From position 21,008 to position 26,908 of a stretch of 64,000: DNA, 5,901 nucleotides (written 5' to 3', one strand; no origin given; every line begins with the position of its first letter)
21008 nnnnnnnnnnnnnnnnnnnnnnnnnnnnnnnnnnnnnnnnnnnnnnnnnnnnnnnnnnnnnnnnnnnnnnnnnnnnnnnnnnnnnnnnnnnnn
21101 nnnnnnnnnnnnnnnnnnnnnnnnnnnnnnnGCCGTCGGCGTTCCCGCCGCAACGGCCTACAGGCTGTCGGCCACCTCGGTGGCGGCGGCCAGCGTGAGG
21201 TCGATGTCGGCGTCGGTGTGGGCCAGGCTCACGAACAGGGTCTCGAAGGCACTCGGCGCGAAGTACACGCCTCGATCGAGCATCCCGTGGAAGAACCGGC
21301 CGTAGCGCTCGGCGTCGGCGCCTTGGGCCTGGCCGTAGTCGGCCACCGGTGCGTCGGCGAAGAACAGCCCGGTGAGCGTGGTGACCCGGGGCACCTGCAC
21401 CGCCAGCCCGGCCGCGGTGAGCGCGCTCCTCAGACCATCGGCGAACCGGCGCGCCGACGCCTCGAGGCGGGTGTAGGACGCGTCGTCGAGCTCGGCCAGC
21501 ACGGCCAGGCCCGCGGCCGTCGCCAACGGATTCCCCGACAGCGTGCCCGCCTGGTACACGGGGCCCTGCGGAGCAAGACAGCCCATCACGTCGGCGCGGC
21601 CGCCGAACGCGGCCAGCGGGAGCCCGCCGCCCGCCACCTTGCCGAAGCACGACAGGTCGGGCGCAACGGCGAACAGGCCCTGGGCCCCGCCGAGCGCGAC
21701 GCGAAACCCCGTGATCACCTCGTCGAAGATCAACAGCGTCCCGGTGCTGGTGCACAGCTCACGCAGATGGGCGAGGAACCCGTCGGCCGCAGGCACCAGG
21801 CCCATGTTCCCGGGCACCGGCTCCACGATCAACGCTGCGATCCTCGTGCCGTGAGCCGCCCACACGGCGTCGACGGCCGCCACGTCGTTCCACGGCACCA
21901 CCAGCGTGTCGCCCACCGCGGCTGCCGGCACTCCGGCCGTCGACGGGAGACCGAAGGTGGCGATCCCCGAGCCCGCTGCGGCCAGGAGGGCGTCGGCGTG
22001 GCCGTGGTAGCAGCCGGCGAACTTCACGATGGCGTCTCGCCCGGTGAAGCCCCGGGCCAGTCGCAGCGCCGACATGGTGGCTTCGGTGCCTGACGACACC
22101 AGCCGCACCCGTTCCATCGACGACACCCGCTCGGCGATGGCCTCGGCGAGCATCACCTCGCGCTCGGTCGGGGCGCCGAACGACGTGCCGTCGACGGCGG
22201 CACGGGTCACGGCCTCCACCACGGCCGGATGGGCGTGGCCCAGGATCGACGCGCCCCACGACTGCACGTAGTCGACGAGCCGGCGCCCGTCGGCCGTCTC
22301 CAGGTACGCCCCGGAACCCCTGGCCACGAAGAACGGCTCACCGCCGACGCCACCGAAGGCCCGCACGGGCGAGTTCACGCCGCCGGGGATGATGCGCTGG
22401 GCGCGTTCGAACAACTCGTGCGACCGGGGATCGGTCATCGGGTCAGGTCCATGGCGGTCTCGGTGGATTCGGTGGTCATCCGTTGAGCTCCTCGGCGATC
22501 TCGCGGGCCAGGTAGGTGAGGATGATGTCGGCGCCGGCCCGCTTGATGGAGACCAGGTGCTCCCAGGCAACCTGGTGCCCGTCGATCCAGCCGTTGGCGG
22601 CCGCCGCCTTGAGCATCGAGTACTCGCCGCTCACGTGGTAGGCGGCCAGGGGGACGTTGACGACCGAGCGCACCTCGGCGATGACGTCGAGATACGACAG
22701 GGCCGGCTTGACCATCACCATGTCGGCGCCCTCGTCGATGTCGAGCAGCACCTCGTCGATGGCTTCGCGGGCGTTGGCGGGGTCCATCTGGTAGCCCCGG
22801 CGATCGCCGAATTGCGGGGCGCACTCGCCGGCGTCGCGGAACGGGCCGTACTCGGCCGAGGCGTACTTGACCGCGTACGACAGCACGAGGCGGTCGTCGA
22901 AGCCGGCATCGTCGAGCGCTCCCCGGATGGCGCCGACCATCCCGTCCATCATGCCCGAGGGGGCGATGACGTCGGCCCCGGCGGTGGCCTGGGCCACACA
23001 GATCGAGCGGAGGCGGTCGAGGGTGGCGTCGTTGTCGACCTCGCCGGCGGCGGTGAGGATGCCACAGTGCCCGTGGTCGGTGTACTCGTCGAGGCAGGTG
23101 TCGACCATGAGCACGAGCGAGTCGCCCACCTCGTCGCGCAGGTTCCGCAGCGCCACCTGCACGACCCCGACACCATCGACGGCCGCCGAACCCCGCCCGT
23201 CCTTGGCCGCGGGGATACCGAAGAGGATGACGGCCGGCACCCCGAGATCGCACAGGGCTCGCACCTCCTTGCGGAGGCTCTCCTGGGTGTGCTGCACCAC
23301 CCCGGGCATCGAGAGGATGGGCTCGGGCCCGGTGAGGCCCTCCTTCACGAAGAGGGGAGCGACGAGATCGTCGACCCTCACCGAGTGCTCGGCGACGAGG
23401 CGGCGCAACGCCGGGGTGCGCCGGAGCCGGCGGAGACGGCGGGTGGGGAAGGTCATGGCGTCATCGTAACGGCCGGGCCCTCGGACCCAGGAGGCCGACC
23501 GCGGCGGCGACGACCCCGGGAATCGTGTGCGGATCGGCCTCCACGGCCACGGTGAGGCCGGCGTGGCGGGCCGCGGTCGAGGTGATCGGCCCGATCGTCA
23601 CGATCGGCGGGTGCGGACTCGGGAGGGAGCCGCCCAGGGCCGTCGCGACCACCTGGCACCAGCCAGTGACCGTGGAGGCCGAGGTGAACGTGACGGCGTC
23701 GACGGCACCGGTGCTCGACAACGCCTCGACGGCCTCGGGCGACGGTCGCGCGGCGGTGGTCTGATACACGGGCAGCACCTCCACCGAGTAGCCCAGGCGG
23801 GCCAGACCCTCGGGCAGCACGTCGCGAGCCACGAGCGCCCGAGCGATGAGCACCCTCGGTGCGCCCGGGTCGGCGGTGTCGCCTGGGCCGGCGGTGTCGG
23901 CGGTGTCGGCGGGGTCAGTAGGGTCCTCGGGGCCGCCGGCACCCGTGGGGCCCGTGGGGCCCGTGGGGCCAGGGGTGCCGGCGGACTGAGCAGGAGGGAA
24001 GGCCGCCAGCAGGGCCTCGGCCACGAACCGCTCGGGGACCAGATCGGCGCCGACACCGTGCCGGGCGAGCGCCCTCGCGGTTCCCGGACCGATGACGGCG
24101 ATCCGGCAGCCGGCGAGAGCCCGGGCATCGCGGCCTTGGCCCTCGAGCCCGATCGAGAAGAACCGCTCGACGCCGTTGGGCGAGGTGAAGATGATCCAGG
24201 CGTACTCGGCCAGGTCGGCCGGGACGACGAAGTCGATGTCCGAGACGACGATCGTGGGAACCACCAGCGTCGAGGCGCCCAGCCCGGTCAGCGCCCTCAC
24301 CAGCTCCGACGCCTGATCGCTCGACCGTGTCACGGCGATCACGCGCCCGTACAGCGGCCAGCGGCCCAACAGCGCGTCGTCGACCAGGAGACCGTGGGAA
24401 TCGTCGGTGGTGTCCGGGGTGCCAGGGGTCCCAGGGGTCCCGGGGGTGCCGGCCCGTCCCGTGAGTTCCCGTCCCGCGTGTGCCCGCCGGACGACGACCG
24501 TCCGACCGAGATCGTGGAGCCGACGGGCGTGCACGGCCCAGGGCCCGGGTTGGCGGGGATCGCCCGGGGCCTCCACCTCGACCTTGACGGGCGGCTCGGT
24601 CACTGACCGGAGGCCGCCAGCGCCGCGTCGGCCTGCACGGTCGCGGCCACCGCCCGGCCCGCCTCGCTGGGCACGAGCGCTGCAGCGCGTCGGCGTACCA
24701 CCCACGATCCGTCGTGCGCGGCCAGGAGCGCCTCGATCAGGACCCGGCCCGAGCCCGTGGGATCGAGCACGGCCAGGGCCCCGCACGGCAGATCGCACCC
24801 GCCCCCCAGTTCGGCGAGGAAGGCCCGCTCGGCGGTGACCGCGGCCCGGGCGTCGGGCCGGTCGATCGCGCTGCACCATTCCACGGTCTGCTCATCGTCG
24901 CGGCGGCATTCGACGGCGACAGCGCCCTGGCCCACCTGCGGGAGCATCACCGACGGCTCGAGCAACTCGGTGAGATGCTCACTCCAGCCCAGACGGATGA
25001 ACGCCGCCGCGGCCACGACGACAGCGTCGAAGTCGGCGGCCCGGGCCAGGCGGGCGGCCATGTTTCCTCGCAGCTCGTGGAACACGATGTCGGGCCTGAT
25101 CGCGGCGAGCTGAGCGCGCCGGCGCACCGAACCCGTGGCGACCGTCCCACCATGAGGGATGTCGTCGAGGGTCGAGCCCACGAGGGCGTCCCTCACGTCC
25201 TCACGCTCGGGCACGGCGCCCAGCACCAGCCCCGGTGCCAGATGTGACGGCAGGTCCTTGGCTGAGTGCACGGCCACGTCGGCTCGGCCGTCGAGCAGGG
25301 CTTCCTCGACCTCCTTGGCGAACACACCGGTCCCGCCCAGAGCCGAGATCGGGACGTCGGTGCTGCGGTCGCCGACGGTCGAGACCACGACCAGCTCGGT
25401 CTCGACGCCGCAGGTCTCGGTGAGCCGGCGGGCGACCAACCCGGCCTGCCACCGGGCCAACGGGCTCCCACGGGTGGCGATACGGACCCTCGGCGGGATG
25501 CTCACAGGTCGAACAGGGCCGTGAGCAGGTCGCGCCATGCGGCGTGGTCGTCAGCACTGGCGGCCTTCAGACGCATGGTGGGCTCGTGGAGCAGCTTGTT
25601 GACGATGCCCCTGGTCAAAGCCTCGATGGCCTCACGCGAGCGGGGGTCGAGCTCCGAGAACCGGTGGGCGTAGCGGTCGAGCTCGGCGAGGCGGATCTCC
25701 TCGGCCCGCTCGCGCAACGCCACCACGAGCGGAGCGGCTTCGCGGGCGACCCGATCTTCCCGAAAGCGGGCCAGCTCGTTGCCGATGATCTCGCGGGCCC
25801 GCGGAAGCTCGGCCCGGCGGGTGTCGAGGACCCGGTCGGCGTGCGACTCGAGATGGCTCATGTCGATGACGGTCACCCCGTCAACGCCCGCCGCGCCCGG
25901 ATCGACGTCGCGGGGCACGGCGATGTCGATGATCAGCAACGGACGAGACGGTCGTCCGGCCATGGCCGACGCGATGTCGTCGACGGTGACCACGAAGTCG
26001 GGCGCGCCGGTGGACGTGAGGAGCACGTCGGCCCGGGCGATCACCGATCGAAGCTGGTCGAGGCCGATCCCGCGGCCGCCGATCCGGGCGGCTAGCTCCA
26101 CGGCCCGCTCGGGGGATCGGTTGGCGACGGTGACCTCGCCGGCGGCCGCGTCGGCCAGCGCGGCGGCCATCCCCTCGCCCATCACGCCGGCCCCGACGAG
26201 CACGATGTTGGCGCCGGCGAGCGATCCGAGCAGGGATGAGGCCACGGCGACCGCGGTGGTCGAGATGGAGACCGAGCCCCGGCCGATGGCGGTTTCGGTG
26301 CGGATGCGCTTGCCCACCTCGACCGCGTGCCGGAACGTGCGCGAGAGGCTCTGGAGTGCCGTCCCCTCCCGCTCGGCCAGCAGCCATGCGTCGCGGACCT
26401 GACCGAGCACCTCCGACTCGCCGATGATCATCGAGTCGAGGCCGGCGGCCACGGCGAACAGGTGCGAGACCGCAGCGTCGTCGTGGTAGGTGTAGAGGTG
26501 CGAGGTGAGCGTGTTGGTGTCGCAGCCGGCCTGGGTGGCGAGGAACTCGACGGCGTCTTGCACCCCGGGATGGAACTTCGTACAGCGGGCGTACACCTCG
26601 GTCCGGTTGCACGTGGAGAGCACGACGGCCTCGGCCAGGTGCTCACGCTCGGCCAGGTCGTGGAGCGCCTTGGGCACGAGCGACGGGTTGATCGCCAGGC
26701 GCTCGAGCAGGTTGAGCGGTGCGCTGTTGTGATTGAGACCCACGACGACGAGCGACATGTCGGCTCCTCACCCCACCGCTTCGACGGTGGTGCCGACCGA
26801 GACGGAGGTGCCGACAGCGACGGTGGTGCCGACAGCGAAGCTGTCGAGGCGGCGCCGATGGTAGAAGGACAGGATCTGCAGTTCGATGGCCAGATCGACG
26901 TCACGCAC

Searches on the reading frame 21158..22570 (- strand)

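Call 18: search_protein_families(library=pfam, proteins=[window:21158-22570:-], max_evalue=0.001)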
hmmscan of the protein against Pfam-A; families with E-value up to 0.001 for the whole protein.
window:21158-22570:- (470 aa): 1 family
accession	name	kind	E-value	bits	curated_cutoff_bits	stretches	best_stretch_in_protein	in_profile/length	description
PF00202.27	Aminotran_3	-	8.7e-73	245.7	30.5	1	79-458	10-394/403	Aminotransferase class-III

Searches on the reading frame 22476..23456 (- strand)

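Call 18: search_protein_families(library=pfam, proteins=[window:22476-23456:-], max_evalue=0.001)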
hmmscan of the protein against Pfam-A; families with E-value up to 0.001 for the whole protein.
window:22476-23456:- (326 aa): 1 family
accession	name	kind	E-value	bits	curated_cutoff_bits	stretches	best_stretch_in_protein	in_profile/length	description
PF00490.27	ALAD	-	8.8e-136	452.6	24.6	1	6-322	2-316/317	Delta-aminolevulinic acid dehydratase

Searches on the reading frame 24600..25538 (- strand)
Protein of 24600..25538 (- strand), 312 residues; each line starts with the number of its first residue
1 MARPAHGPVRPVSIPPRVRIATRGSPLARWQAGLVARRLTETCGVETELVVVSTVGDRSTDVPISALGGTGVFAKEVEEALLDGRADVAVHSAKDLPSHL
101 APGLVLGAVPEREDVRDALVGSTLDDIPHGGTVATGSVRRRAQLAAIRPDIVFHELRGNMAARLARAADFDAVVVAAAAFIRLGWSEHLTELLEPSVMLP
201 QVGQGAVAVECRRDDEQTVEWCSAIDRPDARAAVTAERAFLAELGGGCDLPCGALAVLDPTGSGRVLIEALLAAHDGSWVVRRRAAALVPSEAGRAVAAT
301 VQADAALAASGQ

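Call 18: search_protein_families(library=pfam, proteins=[window:24600-25538:-], max_evalue=0.001)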
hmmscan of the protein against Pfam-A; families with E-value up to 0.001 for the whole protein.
window:24600-25538:- (312 aa): 2 families
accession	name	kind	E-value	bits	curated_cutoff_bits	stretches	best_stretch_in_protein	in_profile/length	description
PF01379.25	Porphobil_deam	-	1e-71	241.2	22.1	1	18-219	1-206/207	Porphobilinogen deaminase, dipyromethane cofactor binding domain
PF03900.20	Porphobil_deamC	-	2e-10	41.3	26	1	233-283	3-50/74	Porphobilinogen deaminase, C-terminal domain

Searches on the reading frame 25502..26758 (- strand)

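Call 18: search_protein_families(library=pfam, proteins=[window:25502-26758:-], max_evalue=0.001)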
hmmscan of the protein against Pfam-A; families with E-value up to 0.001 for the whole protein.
window:25502-26758:- (418 aa): 7 families
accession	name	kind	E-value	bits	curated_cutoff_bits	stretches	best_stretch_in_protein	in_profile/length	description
PF05201.20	GlutR_N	-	5.8e-50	169.4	27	1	6-156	1-151/151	Glutamyl-tRNAGlu reductase, N-terminal domain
PF01488.26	Shikimate_DH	-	7.5e-33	114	24.3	1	172-304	2-136/138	Shikimate / quinate 5-dehydrogenase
PF00745.25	GlutR_dimer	-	5.8e-25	87.9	22.9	1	320-418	1-99/99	Glutamyl-tRNAGlu reductase, dimerisation domain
PF03807.23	F420_oxidored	-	1e-07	32.9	21.6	1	185-281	2-93/94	NADP oxidoreductase coenzyme F420-dependent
PF03446.21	NAD_binding_2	-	9.8e-07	29.4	21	1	185-259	2-72/161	NAD binding domain of 6-phosphogluconate dehydrogenase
PF00670.27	AdoHcyase_NAD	-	6.8e-05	23.5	27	1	180-262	21-97/162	S-adenosyl-L-homocysteine hydrolase, NAD binding domain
PF03435.24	Sacchrp_dh_NADP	-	0.0009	20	25.1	0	185-231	1-48/129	Saccharopine dehydrogenase NADP binding domain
